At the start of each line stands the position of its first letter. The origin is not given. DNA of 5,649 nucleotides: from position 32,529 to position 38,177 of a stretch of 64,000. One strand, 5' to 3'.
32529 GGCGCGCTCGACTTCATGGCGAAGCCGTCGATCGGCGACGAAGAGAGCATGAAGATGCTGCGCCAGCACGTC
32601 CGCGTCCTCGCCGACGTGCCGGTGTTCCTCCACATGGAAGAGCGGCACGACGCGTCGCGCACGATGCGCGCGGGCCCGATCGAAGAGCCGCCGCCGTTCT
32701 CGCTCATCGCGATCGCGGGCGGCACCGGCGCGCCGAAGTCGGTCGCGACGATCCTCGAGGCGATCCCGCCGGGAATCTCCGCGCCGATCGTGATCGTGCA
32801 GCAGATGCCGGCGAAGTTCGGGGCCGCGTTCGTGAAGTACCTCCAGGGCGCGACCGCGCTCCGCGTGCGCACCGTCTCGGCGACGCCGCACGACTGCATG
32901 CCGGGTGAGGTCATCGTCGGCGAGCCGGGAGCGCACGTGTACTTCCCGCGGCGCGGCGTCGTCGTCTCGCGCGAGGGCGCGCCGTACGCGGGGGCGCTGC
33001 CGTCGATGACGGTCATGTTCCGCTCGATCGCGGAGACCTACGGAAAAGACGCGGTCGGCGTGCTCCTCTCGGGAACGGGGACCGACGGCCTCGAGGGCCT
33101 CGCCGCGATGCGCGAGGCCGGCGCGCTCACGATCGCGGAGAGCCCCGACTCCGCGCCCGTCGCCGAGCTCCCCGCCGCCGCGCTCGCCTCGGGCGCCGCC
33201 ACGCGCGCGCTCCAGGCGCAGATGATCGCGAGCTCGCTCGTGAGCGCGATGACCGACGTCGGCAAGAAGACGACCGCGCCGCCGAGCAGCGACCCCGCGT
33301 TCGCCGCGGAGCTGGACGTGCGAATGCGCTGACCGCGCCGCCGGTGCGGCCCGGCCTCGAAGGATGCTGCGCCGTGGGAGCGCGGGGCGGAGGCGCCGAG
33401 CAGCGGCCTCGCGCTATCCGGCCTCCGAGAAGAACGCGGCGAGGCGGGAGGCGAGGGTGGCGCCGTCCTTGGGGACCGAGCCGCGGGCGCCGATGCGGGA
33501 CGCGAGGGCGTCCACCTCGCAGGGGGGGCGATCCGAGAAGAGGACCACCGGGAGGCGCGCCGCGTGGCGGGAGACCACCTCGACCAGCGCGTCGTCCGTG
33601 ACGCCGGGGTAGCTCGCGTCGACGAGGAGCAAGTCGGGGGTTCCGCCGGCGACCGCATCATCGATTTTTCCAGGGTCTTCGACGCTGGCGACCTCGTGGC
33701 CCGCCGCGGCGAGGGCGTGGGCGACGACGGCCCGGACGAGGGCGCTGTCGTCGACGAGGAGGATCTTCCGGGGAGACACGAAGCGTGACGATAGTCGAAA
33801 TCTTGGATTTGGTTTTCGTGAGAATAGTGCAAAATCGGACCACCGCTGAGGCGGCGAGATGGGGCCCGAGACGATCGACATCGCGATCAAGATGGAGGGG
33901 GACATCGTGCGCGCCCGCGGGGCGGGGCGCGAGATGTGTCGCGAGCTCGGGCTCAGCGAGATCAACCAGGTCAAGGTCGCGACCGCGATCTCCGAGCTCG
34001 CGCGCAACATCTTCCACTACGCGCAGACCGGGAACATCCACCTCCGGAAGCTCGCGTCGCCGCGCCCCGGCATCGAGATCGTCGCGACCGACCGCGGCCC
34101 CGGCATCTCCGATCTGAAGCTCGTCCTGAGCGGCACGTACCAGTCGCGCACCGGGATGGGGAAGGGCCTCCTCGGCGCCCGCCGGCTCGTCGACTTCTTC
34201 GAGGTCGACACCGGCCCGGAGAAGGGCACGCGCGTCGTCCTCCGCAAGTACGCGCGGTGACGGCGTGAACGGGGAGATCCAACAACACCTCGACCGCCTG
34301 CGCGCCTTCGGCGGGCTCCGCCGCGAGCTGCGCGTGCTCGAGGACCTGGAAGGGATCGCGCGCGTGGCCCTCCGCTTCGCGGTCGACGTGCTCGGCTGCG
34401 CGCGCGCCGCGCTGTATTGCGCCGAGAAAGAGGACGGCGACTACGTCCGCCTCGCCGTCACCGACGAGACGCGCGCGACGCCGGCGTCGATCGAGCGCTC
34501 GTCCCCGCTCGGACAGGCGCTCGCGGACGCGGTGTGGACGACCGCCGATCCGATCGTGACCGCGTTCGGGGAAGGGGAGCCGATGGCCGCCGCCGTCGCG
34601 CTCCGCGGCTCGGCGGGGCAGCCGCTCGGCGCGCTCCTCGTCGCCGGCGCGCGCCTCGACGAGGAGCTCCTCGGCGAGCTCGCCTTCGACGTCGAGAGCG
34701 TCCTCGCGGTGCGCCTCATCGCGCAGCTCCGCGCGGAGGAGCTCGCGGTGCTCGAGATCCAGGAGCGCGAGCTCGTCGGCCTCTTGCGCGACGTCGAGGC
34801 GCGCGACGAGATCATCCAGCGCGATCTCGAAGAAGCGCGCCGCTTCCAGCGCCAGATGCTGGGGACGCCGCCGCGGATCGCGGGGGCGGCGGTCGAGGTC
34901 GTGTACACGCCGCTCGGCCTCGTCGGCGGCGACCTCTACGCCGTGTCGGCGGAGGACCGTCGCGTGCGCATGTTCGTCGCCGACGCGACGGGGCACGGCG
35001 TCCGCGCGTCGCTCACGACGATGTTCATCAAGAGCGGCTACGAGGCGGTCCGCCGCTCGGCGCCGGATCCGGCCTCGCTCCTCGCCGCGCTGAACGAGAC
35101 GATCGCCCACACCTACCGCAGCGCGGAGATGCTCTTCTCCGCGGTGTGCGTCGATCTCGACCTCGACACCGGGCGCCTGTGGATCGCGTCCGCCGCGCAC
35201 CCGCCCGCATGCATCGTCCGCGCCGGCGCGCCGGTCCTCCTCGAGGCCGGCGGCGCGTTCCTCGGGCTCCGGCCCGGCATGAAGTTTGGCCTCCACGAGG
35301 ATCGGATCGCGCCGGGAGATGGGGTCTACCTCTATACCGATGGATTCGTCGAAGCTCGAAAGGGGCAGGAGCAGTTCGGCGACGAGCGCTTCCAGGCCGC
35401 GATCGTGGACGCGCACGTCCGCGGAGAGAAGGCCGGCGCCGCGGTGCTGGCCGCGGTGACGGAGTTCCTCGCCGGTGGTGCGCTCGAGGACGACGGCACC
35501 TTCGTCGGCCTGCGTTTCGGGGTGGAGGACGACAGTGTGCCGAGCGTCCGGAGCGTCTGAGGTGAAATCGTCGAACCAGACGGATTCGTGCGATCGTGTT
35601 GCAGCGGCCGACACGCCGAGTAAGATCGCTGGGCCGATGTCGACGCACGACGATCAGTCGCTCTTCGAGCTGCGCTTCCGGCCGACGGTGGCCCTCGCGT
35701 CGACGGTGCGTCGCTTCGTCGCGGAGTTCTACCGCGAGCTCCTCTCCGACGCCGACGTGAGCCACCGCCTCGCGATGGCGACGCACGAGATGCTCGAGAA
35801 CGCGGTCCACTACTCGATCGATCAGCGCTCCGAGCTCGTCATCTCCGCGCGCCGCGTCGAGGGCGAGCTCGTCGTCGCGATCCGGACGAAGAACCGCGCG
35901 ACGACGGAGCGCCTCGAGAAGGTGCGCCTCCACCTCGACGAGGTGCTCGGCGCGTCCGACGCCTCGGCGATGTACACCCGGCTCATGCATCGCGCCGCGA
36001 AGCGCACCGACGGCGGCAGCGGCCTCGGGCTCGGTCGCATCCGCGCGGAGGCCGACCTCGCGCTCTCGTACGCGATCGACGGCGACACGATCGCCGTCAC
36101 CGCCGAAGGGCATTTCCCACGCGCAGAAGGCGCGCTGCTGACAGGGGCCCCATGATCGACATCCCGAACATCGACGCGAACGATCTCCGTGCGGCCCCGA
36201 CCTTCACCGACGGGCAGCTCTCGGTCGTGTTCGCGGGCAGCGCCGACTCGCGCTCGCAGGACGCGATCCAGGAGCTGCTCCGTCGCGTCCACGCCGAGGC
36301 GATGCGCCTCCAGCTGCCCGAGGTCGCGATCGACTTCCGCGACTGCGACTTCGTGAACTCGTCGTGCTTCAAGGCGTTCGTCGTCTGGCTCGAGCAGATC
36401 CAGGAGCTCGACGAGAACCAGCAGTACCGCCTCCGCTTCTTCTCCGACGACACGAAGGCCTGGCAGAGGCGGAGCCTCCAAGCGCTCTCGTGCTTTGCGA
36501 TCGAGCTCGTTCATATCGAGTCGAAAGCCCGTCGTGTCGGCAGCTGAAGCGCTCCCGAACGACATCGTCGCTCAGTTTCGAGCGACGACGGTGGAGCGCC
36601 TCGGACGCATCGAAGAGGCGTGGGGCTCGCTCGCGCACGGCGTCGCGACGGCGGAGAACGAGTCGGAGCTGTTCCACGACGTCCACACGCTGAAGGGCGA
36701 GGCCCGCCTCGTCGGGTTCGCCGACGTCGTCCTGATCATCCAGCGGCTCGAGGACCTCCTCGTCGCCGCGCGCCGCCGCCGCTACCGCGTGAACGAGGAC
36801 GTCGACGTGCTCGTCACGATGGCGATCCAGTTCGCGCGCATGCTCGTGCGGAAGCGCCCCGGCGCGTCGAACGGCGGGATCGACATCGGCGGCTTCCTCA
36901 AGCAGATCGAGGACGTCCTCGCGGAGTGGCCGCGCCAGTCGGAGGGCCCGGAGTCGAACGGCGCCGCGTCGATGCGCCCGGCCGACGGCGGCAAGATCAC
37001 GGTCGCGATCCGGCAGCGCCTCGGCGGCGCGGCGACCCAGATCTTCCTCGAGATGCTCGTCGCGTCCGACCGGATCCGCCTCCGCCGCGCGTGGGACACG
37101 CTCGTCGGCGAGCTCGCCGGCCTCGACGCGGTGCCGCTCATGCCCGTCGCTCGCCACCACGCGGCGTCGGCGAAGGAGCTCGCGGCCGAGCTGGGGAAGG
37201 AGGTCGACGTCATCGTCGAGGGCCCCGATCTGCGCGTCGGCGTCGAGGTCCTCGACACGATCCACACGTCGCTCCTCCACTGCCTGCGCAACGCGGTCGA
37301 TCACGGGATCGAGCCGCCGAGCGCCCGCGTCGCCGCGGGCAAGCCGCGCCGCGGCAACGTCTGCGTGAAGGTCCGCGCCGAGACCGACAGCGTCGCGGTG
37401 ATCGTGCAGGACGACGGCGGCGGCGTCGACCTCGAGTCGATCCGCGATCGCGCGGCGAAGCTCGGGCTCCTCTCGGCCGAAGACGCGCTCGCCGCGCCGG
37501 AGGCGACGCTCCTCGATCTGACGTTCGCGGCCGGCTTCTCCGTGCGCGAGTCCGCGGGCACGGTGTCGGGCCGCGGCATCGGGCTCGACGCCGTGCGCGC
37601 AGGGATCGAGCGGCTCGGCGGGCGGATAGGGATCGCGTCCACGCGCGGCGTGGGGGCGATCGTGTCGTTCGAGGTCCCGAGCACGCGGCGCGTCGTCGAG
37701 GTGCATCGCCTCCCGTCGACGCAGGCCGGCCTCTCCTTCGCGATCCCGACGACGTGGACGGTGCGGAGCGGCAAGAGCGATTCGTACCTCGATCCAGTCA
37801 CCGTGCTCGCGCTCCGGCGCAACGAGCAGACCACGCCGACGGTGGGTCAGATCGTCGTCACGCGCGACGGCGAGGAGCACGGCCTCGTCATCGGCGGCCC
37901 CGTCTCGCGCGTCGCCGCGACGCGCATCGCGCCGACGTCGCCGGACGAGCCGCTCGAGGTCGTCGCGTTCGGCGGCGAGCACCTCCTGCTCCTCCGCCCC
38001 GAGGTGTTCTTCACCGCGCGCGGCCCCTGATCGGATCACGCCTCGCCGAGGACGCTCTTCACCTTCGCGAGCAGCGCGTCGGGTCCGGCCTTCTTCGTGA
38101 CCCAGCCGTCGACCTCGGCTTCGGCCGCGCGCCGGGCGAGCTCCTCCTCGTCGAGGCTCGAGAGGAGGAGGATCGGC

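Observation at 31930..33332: Hpt-CheB operon with no methyl-accepting substrate or CheR nearby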

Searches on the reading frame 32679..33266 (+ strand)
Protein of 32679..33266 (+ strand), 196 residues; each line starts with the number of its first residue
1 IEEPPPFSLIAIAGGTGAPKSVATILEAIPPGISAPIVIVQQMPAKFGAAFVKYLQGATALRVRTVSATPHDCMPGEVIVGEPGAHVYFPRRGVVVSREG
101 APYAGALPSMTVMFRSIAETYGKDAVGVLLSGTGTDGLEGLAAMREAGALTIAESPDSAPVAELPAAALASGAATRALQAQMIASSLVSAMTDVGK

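Call 76: search_protein_representatives(protein=window:32679-33266:+)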
Query: 196 residues. Proteins with E-value up to 0.001 (for the whole library): 26864; up to 1e-10: 10270; up to 1e-30: 5. The best 150 are listed.
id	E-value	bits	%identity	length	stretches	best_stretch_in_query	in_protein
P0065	2.1e-82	291.8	73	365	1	3-194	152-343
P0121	2.1e-38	148.4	46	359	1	8-191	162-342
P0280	2.5e-33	131.9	39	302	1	7-191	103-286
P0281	9.1e-32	126.8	43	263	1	4-190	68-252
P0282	7.6e-31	123.8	37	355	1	8-190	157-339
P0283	3.3e-30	121.7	37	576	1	2-188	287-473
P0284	7.1e-30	120.6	38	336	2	2-190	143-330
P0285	3.0e-29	118.6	43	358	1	10-190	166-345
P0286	3.3e-29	118.5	38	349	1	4-191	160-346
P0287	4.6e-29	118.0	41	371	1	8-190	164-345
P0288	1.4e-28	116.4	37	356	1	7-190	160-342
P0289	2.3e-28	115.7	38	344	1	7-186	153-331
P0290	2.7e-28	115.5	26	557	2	5-190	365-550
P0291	2.8e-28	115.5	38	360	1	5-190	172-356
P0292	2.8e-28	115.4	40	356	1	7-191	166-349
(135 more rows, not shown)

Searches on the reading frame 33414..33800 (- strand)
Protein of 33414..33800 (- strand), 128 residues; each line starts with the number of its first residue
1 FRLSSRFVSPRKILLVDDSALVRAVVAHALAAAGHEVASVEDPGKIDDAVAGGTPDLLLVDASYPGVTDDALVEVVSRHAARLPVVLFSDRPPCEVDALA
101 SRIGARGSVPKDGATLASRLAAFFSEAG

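Call 5: search_protein_families(library=pfam, proteins=[window:33414-33800:-], max_evalue=0.01)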
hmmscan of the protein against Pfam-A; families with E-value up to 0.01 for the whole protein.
window:33414-33800:- (128 aa): 1 family
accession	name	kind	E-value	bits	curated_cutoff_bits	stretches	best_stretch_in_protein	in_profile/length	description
PF00072.30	Response_reg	-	2.1e-09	38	30.2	1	13-112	1-100/111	Response regulator receiver domain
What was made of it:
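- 33414..33779 (-): Single-domain REC protein (121 aa), convergent with the CheB-like gene and divergent from the kinase/phosphatase pair. Pfam Response_reg 2.1e-9 (call 5).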

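Call 33: search_protein_families(library=ncbifam, proteins=[window:33414-33779:-], max_evalue=0.01)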
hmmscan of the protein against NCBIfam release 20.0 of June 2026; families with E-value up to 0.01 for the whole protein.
window:33414-33779:- (121 aa): 39 families (the best 25 are shown)
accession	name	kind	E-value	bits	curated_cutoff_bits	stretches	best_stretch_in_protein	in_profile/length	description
NF008176.1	PRK10923.1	equivalog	1.4e-10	40.4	620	1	4-99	4-99/469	nitrogen regulation protein NR(I)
TIGR01818.1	ntrC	equivalog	2.2e-10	39.9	558.6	1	6-104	1-99/463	nitrogen regulation protein NR(I)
NF041733.1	resp_reg_CseB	equivalog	3.2e-08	33.2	350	1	5-115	2-113/228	two-component system response regulator CseB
NF047793.1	ResRegPgtA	equivalog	7.3e-07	28.3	650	1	4-82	6-84/414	two-component system response regulator PgtA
NF046022.1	RespRegCpdRBruc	equivalog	8.1e-07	29.1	180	1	5-69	3-64/120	cell cycle two-component system response regulator CpdR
NF051870.1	NAssimRespRegNtrX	equivalog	1.7e-06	27.2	600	1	5-100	3-100/452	nitrogen assimilation response regulator NtrX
TIGR02154.1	PhoB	equivalog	2.2e-06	27.1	296.2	1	4-84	3-85/226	phosphate regulon transcriptional regulator PhoB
NF007969.0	PRK10693.1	equivalog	2.4e-06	26.8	329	1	4-83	8-87/337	two-component system response regulator RssB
NF008078.0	PRK10816.1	equivalog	3.1e-06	26.9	336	1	5-84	2-81/223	two-component system response regulator PhoP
NF041866.1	EpsW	equivalog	7.1e-06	25.6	200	1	4-104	6-110/131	exopolysaccharide biosynthesis response regulator EpsW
NF045505.1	RR_RssB_Pseudo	equivalog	1.1e-05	24.7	700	1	5-98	7-100/394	two-component system response regulator RssB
NF006900.1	PRK09390.1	equivalog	1.2e-05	24.9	255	1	5-97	6-98/203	response regulator FixJ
TIGR03787.1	marine_sort_RR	equivalog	1.4e-05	24.7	335.7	1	4-117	1-118/227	proteobacterial dedicated sortase system response regulator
NF001965.0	PRK00742.1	subfamily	1.6e-05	24.3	293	1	4-109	4-112/357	chemotaxis-specific protein-glutamate methyltransferase CheB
NF008469.0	PRK11361.1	equivalog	2e-05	23.5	714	1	4-97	5-98/461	acetoacetate metabolism transcriptional regulator AtoC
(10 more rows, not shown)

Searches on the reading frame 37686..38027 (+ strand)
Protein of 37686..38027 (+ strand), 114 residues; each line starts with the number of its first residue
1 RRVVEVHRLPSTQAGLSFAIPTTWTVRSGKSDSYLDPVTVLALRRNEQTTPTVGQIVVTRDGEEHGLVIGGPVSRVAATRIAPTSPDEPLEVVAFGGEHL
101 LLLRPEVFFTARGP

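Call 67: search_solved_structures(query=A5, max_evalue=10, show_alignments=1)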
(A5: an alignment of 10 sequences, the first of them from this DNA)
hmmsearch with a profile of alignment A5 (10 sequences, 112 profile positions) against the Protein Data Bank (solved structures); distinct sequences matched with E-value up to 10: 3.
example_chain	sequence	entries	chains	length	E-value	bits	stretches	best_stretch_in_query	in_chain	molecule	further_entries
8b4o_A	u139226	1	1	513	0.64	13.5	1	13-94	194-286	Cytochrome BD ubiquinol oxidase subunit I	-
7nkz_A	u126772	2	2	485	1.1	12.8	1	12-95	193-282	Probable integral membrane cytochrome D ubiquinol oxidase (Subunit I) CydA (Cytochrome BD-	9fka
2ypw_A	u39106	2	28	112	1.2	12.6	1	35-77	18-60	TRAO | TRAO PROTEIN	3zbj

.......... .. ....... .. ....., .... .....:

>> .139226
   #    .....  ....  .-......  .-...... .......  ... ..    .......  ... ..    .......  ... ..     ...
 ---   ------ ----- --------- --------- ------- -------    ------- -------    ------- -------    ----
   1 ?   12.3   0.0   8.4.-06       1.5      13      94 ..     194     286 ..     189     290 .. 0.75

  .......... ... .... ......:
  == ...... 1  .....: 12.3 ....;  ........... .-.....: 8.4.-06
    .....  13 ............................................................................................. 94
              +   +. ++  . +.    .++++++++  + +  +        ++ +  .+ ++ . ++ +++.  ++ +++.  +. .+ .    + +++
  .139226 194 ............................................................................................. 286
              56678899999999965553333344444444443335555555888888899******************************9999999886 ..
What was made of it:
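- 36534..38030 (+): CheA-type histidine kinase (498 aa): P1/Hpt ('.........') plus a CheA-class P4 domain. No detectable P2, P3 or P5. The C-terminal domain of about 110 aa is unassigned. Its start overlaps the STAS gene. A profile of the C-terminal domain has no PDB match (call 67).
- Tried and rejected: A profile of 10 orthologues found no PDB match (call 67).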
